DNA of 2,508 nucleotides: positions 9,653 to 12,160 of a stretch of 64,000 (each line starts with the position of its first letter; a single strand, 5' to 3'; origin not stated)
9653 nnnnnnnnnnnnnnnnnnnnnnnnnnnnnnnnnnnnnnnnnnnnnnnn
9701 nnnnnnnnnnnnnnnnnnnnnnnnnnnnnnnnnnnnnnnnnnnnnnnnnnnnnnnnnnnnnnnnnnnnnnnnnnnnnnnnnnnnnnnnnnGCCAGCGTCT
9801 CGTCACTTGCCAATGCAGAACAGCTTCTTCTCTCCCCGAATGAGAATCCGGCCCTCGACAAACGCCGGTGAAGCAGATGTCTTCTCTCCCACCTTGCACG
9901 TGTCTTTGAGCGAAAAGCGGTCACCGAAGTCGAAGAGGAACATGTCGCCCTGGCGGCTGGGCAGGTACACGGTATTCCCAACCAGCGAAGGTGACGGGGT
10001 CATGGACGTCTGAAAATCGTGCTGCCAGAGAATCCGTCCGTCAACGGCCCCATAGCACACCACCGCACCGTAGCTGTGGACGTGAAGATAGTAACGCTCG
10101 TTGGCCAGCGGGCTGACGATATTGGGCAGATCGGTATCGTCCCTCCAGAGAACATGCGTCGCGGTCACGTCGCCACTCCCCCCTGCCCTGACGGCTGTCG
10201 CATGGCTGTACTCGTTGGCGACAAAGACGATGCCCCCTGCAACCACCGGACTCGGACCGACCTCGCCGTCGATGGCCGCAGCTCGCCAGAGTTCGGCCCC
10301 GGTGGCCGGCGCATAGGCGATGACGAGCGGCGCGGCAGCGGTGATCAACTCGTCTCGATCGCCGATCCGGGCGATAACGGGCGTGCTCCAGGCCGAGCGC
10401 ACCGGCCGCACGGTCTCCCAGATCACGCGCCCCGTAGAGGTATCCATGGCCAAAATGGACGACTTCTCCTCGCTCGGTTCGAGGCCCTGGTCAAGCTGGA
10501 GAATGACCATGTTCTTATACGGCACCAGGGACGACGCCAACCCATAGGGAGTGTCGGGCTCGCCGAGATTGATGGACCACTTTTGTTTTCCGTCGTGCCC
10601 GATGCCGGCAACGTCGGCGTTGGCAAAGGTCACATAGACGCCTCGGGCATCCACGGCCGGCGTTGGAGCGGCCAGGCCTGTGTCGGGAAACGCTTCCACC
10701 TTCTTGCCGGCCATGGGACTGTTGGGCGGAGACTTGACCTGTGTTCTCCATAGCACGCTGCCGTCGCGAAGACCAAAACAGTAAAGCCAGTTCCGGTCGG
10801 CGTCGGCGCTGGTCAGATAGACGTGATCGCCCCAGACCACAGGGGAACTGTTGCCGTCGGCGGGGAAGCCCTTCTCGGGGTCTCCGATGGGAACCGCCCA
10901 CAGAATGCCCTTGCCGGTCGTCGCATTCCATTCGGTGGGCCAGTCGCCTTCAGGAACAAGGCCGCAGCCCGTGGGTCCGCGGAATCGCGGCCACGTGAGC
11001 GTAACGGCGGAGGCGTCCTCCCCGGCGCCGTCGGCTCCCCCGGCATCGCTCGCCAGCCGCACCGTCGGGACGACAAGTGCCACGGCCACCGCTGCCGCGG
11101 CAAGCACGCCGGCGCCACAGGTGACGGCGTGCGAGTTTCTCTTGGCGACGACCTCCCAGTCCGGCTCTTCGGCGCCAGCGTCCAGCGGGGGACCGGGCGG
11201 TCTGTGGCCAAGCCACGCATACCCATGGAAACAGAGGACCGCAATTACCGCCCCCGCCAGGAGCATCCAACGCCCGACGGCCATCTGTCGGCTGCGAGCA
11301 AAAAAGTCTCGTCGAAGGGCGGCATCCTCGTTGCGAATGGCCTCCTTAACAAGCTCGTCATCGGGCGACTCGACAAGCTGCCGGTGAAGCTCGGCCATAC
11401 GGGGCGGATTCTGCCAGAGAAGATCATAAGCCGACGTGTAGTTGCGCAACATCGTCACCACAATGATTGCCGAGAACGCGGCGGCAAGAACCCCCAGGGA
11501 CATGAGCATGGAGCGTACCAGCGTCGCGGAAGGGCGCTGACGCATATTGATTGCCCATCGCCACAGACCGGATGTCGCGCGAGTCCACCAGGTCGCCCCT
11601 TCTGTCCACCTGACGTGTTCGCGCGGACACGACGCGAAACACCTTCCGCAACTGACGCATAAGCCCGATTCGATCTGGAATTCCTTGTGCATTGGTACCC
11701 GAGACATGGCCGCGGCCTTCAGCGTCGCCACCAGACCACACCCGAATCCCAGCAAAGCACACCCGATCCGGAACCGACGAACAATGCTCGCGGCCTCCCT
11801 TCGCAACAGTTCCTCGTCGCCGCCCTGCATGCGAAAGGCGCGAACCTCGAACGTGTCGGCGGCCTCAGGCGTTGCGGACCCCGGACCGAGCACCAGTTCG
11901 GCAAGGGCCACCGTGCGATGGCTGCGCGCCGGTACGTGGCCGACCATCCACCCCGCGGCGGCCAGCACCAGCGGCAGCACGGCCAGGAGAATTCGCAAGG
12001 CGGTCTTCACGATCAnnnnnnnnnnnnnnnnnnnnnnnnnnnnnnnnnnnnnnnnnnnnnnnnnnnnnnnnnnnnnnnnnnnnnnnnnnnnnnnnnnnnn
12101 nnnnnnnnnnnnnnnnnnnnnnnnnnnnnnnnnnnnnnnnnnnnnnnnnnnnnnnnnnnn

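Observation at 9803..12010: Single polypeptide combining a cytoplasmic-loop 4Fe-4S ferredoxin motif, about five TM helices and a periplasmic PQQ-like beta-propeller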

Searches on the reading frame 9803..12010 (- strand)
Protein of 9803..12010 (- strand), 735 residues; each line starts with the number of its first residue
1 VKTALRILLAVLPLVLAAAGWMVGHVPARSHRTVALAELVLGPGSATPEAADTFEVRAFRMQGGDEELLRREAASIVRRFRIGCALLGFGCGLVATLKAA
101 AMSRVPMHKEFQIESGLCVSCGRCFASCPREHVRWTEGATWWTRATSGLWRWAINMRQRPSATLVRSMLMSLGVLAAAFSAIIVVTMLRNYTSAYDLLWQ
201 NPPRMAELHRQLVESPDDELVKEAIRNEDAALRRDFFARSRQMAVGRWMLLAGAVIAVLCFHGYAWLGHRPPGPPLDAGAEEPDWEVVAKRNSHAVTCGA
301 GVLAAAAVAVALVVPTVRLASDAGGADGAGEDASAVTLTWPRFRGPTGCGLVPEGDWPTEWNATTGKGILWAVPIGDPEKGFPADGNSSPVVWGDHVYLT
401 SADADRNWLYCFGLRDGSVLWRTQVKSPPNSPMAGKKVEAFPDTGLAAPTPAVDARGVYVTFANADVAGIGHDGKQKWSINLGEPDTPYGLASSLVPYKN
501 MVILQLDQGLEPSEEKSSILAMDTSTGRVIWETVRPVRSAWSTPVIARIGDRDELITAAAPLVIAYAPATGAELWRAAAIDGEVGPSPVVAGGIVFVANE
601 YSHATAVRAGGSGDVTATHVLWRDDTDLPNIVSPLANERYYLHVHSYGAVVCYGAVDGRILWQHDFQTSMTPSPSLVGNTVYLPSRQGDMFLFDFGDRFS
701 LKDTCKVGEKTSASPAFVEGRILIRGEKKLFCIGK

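Call 4: search_protein_families(library=pfam, proteins=[window:9803-12010:-], max_evalue=0.01)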
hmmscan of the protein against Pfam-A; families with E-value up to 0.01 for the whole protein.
window:9803-12010:- (735 aa): 8 families
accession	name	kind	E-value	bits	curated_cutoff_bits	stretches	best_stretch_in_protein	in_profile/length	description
PF13360.13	PQQ_2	-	8.8e-24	84.9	27.6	3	369-533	15-144/233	Outer membrane protein assembly factor BamB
PF13570.13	Beta-prop_ACSF4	-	5e-10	39.7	133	1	518-717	30-222/329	Beta-alanine-activating enzyme, beta-propeller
PF12837.12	Fer4_6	-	0.00075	19.8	25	1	112-130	3-21/24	4Fe-4S binding domain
PF25160.1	LdpA_Fe-S-bd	-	0.00083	19.5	27.6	1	111-134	21-44/49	LdpA Fe-S cluster-binding domain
PF13187.11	Fer4_9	-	0.0017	18.8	27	1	118-144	2-28/52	4Fe-4S dicluster domain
PF13237.11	Fer4_10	-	0.0026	18.1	25.5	1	113-130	4-21/53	4Fe-4S dicluster domain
PF00037.32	Fer4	-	0.0044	17.2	21.1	1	113-130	3-20/24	4Fe-4S binding domain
PF12838.12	Fer4_7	-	0.0048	17.8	27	0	108-130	28-50/52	4Fe-4S dicluster domain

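Call 5: find_homologous_proteins(query=window:9806-12010:-, max_evalue=0.001)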
Query window:9806-12010:- (735 aa): 38 proteins with E <= 0.001 among 8000 candidates.
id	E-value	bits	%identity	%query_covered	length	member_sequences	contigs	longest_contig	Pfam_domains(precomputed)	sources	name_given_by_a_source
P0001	0.0e+0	1693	100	100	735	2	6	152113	PF13360.14,PF13570.14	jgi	jgi:outer membrane protein assembly factor BamB/ferredoxin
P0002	0.0e+0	1466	86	100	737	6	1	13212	PF13360.14,PF13570.14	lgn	-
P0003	0.0e+0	1187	70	96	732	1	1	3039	PF13360.14,PF13570.14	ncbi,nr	ncbi:MAG: PQQ-binding-like beta-propeller repeat protein [Planctomycetes bacterium]|nr:PQQ-binding-l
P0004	0.0e+0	1183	70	97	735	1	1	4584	PF13360.14,PF13570.14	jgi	jgi:outer membrane protein assembly factor BamB/ferredoxin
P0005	1.7e-273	927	58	100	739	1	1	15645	PF13360.14,PF13570.14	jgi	-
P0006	6.1e-272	922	56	100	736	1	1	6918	PF13360.14,PF13570.14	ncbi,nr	ncbi:MAG: PQQ-binding-like beta-propeller repeat protein [Anaerolineaceae bacterium]|nr:PQQ-binding-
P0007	7.0e-174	598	63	52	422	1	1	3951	PF13360.14,PF13570.14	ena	-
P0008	1.8e-121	425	35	100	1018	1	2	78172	PF14697.12,PF12801.13,PF13360.14,PF00037.33,PF13570.14,PF12838.13,PF13183.12,PF13187.12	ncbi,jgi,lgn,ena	-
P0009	9.0e-120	419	46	55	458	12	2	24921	PF01011.29,PF13360.14,PF13570.14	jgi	jgi:outer membrane protein assembly factor BamB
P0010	3.1e-119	417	38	99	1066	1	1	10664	PF12801.13,PF13360.14,PF13183.12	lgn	-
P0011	1.1e-111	392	44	54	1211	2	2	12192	PF01011.29,PF13360.14,PF13570.14,PF25293.2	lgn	-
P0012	3.6e-110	387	36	77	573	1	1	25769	PF01011.29,PF13360.14,PF13570.14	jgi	-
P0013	7.9e-106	373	37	76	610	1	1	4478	PF01011.29,PF13360.14,PF13570.14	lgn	-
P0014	1.0e-101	359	37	72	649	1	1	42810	PF01011.29,PF13360.14,PF13570.14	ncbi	-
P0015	6.3e-100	354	37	77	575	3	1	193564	PF01011.29,PF13360.14,PF13570.14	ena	-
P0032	6.5e-11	59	37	18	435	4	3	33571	PF12801.13,PF12837.13,PF00037.33,PF13484.12,PF12838.13,PF13237.12,PF13183.12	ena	-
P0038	2.6e-4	37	32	16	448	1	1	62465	PF12801.13,PF12837.13,PF00037.33,PF13484.12,PF12838.13,PF25160.2,PF13237.12,PF13183.12,PF13187.12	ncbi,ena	-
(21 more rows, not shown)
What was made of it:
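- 9803..12010 (-): Target gene, 735 aa: hairpin, second ferredoxin half-motif, three further TM helices and a BamB-like propeller. Homologues were found in call 5.
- Checked: Orthologues at 56-86% identity have the same length (call 5).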

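Call 10: find_encoding_contigs(protein=P0008, flank=10000, max_places=2)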
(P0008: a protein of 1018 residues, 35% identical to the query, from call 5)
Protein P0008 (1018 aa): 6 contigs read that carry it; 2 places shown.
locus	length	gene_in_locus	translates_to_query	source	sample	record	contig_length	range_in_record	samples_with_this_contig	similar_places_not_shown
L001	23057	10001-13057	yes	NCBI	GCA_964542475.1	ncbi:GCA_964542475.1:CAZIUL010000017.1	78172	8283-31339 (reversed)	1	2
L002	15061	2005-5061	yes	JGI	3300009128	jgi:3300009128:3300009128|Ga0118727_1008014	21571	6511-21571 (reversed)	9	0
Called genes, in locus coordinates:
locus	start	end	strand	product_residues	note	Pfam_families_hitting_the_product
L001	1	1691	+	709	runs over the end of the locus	-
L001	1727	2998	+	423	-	PF03629:SASA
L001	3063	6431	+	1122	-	PF12704:MacB_PCD (weak), PF02687:FtsX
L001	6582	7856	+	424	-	PF13570:Beta-prop_ACSF4 (faint), PF13360:PQQ_2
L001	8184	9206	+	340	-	PF01436:NHL (faint)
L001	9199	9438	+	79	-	-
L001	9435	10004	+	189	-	PF12838:Fer4_7 (faint), PF13187:Fer4_9 (faint), PF00037:Fer4 (faint), PF12797:Fer4_2 (faint), PF12837:Fer4_6 (faint), PF14697:Fer4_21 (weak)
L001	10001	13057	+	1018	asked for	PF12801:Fer4_5, PF12838:Fer4_7 (faint), PF13183:Fer4_8 (faint), PF13187:Fer4_9 (faint), PF12801:Fer4_5, PF00037:Fer4 (weak), PF13360:PQQ_2, PF13570:Beta-prop_ACSF4, +1 more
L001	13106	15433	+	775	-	PF01257:2Fe-2S_thioredx, PF01512:Complex1_51K, PF10531:SLBB (faint), PF10589:NADH_4Fe-4S, PF00037:Fer4 (weak), PF12838:Fer4_7, PF13187:Fer4_9 (weak), PF14697:Fer4_21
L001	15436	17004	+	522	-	PF13510:Fer2_4, PF14691:Fer4_20, PF00890:FAD_binding_2 (faint), PF01266:DAO (faint), PF07992:Pyr_redox_2 (faint), PF13450:NAD_binding_8, PF22117:Fer4_Nqo3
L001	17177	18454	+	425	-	PF13570:Beta-prop_ACSF4 (faint), PF13360:PQQ_2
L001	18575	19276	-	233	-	PF13176:TPR_7 (faint), PF13424:TPR_12 (weak), PF13432:TPR_16 (weak), PF14559:TPR_19 (weak), PF00515:TPR_1 (weak), PF07719:TPR_2 (weak), PF06347:SH3_4 (weak)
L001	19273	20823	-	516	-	PF13584:BatD (faint)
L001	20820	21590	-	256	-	-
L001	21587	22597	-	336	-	PF00092:VWA, PF13519:VWA_2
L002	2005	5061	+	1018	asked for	PF12801:Fer4_5, PF12838:Fer4_7 (faint), PF13183:Fer4_8 (faint), PF13187:Fer4_9 (faint), PF12801:Fer4_5, PF00037:Fer4 (weak), PF13360:PQQ_2, PF13570:Beta-prop_ACSF4, +1 more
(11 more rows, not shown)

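Call 11: find_encoding_contigs(protein=P0005, flank=10000, max_places=2)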
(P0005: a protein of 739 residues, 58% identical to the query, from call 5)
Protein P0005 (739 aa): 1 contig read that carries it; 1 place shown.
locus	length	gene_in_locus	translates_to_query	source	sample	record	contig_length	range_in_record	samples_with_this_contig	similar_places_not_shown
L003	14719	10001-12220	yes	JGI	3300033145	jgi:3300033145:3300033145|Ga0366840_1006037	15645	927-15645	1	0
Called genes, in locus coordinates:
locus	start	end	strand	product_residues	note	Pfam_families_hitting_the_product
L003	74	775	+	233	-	PF00005:ABC_tran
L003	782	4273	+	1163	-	PF12704:MacB_PCD (weak), PF02687:FtsX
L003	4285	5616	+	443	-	-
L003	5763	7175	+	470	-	PF13570:Beta-prop_ACSF4 (faint), PF13360:PQQ_2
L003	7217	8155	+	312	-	PF01436:NHL (faint)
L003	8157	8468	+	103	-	-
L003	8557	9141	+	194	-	PF12838:Fer4_7 (faint), PF00037:Fer4 (faint), PF12837:Fer4_6 (faint)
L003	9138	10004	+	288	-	PF12801:Fer4_5, PF00037:Fer4 (weak), PF12837:Fer4_6 (weak)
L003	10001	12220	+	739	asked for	PF13570:Beta-prop_ACSF4 (faint), PF13360:PQQ_2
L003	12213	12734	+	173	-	PF01257:2Fe-2S_thioredx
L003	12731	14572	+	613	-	PF01512:Complex1_51K, PF10531:SLBB (weak), PF10589:NADH_4Fe-4S, PF00037:Fer4 (weak), PF12838:Fer4_7, PF13187:Fer4_9 (weak), PF14697:Fer4_21, PF00037:Fer4 (weak), +1 more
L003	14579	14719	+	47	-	?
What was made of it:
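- The same length and break are seen at 56-86% identity (calls 5, 11).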

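Call 12: find_encoding_contigs(protein=P0010, flank=10000, max_places=2)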
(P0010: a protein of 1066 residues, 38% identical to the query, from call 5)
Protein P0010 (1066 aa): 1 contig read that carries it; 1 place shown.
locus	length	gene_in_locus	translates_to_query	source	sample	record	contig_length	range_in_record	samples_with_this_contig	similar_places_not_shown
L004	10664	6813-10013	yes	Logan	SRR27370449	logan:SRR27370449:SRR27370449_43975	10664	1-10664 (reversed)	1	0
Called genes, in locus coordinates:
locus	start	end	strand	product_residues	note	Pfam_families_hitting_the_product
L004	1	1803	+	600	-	?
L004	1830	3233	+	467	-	PF13360:PQQ_2, PF13570:Beta-prop_ACSF4, PF13360:PQQ_2, PF13570:Beta-prop_ACSF4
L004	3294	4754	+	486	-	PF13360:PQQ_2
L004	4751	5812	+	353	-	-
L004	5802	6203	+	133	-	-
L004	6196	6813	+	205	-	PF12838:Fer4_7 (faint), PF00037:Fer4 (faint), PF12797:Fer4_2 (faint)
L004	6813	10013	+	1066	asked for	PF12801:Fer4_5, PF13183:Fer4_8 (faint), PF13360:PQQ_2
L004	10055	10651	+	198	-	PF01257:2Fe-2S_thioredx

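Call 18: search_protein_families(library=ncbifam, proteins=[window:9803-12010:-, P0032, P0008], max_evalue=0.001)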
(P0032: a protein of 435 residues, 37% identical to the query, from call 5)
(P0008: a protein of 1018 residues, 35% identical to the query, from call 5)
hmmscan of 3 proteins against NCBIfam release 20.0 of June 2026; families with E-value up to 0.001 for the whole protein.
window:9803-12010:- (735 aa): 4 families
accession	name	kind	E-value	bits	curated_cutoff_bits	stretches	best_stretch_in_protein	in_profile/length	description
TIGR03300.1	assembly_YfgL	equivalog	1.2e-13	50.5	285.2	1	517-607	75-160/377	outer membrane protein assembly factor BamB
NF008351.0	PRK11138.1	equivalog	3.4e-09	35.7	423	0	450-577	64-186/394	outer membrane protein assembly factor BamB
TIGR03075.1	PQQ_enz_alc_DH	subfamily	5.3e-06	25.3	480.05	0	387-533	62-197/530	PQQ-dependent dehydrogenase, methanol/ethanol family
TIGR04528.1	acido_non_PQQ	subfamily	5.7e-06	25.4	650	0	515-580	399-462/493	acido-empty-quinoprotein group A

P0032 (435 aa): 23 families
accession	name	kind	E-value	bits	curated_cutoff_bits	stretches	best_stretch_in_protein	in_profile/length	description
TIGR02163.1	napH_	subfamily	1.9e-14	53.8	213.05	1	110-269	51-216/255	NapH/MauN family ferredoxin-type protein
NF007013.0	PRK09477.1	equivalog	1.7e-12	47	234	1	120-268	84-238/286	quinol dehydrogenase ferredoxin subunit NapH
NF046105.1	TransRegNosR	equivalog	3.9e-09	35.4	1000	1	53-273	409-646/680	transcriptional regulator NosR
NF045490.1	FdxA_Protbact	equivalog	2.8e-07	30.7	135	1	249-280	33-63/104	ferredoxin FdxA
TIGR04105.1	FeFe_hydrog_B1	subfamily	8.2e-07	28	450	1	228-273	166-207/462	monomeric [FeFe] hydrogenase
NF042909.1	FMH_DH_FwdF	exception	1.5e-06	27.5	375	1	240-273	121-157/336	tungsten-dependent formylmethanofuran dehydrogenase subunit FwdF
NF058577.1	FdxA_fam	equivalog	3.8e-06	27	65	1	254-272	7-25/52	4Fe-4S ferredoxin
NF045480.1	FdxA_Actino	equivalog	4.2e-06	27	125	0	249-273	33-57/107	ferredoxin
NF038196.1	ferrodoxin_EFR1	subfamily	4.3e-06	26.9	75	0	248-273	179-203/242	EFR1 family ferrodoxin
TIGR01971.1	NuoI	subfamily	6.5e-06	25.7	113.05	1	244-273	71-100/121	NADH-quinone oxidoreductase, chain I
TIGR02512.1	FeFe_hydrog_A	subfamily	6.6e-06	25.2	405.95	0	246-300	42-95/375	[FeFe] hydrogenase, group A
NF004538.0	PRK05888.1-4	equivalog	4.2e-05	23.2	135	0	254-273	61-80/162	NADH-quinone oxidoreductase subunit NuoI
TIGR02936.1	fdxN_nitrog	equivalog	6.3e-05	23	80.55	0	402-422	20-40/91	ferredoxin III, nif-specific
NF041715.1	arsenate_red_ArrB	equivalog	6.7e-05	22.5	450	0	252-287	85-124/233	arsenate respiratory reductase iron-sulfur subunit ArrB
NF040770.1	hetero_SS_HdrA2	exception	0.00011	20.5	1100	0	249-273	572-596/777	CoB-CoM heterodisulfide reductase HdrA2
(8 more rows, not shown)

P0008 (1018 aa): 15 families
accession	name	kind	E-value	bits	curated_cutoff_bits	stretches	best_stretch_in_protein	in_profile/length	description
TIGR02163.1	napH_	subfamily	4.2e-13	49.4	213.05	1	111-270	49-214/255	NapH/MauN family ferredoxin-type protein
TIGR03300.1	assembly_YfgL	equivalog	1.2e-12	47.2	285.2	2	795-947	72-218/377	outer membrane protein assembly factor BamB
NF007013.0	PRK09477.1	equivalog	3.5e-11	42.7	234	1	111-270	72-237/286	quinol dehydrogenase ferredoxin subunit NapH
NF046105.1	TransRegNosR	equivalog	2.6e-09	36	1000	1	84-277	438-647/680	transcriptional regulator NosR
NF008351.0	PRK11138.1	equivalog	2.9e-09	35.9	423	1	787-947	68-233/394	outer membrane protein assembly factor BamB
TIGR04528.1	acido_non_PQQ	subfamily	6.3e-07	28.5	650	0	796-869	399-469/493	acido-empty-quinoprotein group A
TIGR01971.1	NuoI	subfamily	6.1e-06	25.8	113.05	0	251-278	75-102/121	NADH-quinone oxidoreductase, chain I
NF038196.1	ferrodoxin_EFR1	subfamily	1.2e-05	25.5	75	0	251-275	179-202/242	EFR1 family ferrodoxin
NF043039.1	HgcAB_like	equivalog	1.8e-05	24.5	285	0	124-275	164-318/350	HgcAB-like fusion protein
NF040864.1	HgcB_ferredoxin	equivalog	3.8e-05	23.4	99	0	227-275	18-62/93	mercury methylation ferredoxin HgcB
NF058577.1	FdxA_fam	equivalog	0.00013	22.1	65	0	257-275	7-25/52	4Fe-4S ferredoxin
NF042909.1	FMH_DH_FwdF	exception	0.00018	20.7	375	0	251-275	132-156/336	tungsten-dependent formylmethanofuran dehydrogenase subunit FwdF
TIGR02951.1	DMSO_dmsB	equivalog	0.00042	20.4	214.1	0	228-274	69-112/161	DMSO/selenate family reductase complex B subunit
NF007205.0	PRK09626.1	equivalog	0.00061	19.8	93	0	231-277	25-74/105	2-oxoglutarate-acceptor oxidoreductase subunit OorD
TIGR01945.1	rnfC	subfamily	0.0009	17.9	245.95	0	369-423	323-380/435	RnfABCDGE type electron transport complex subunit C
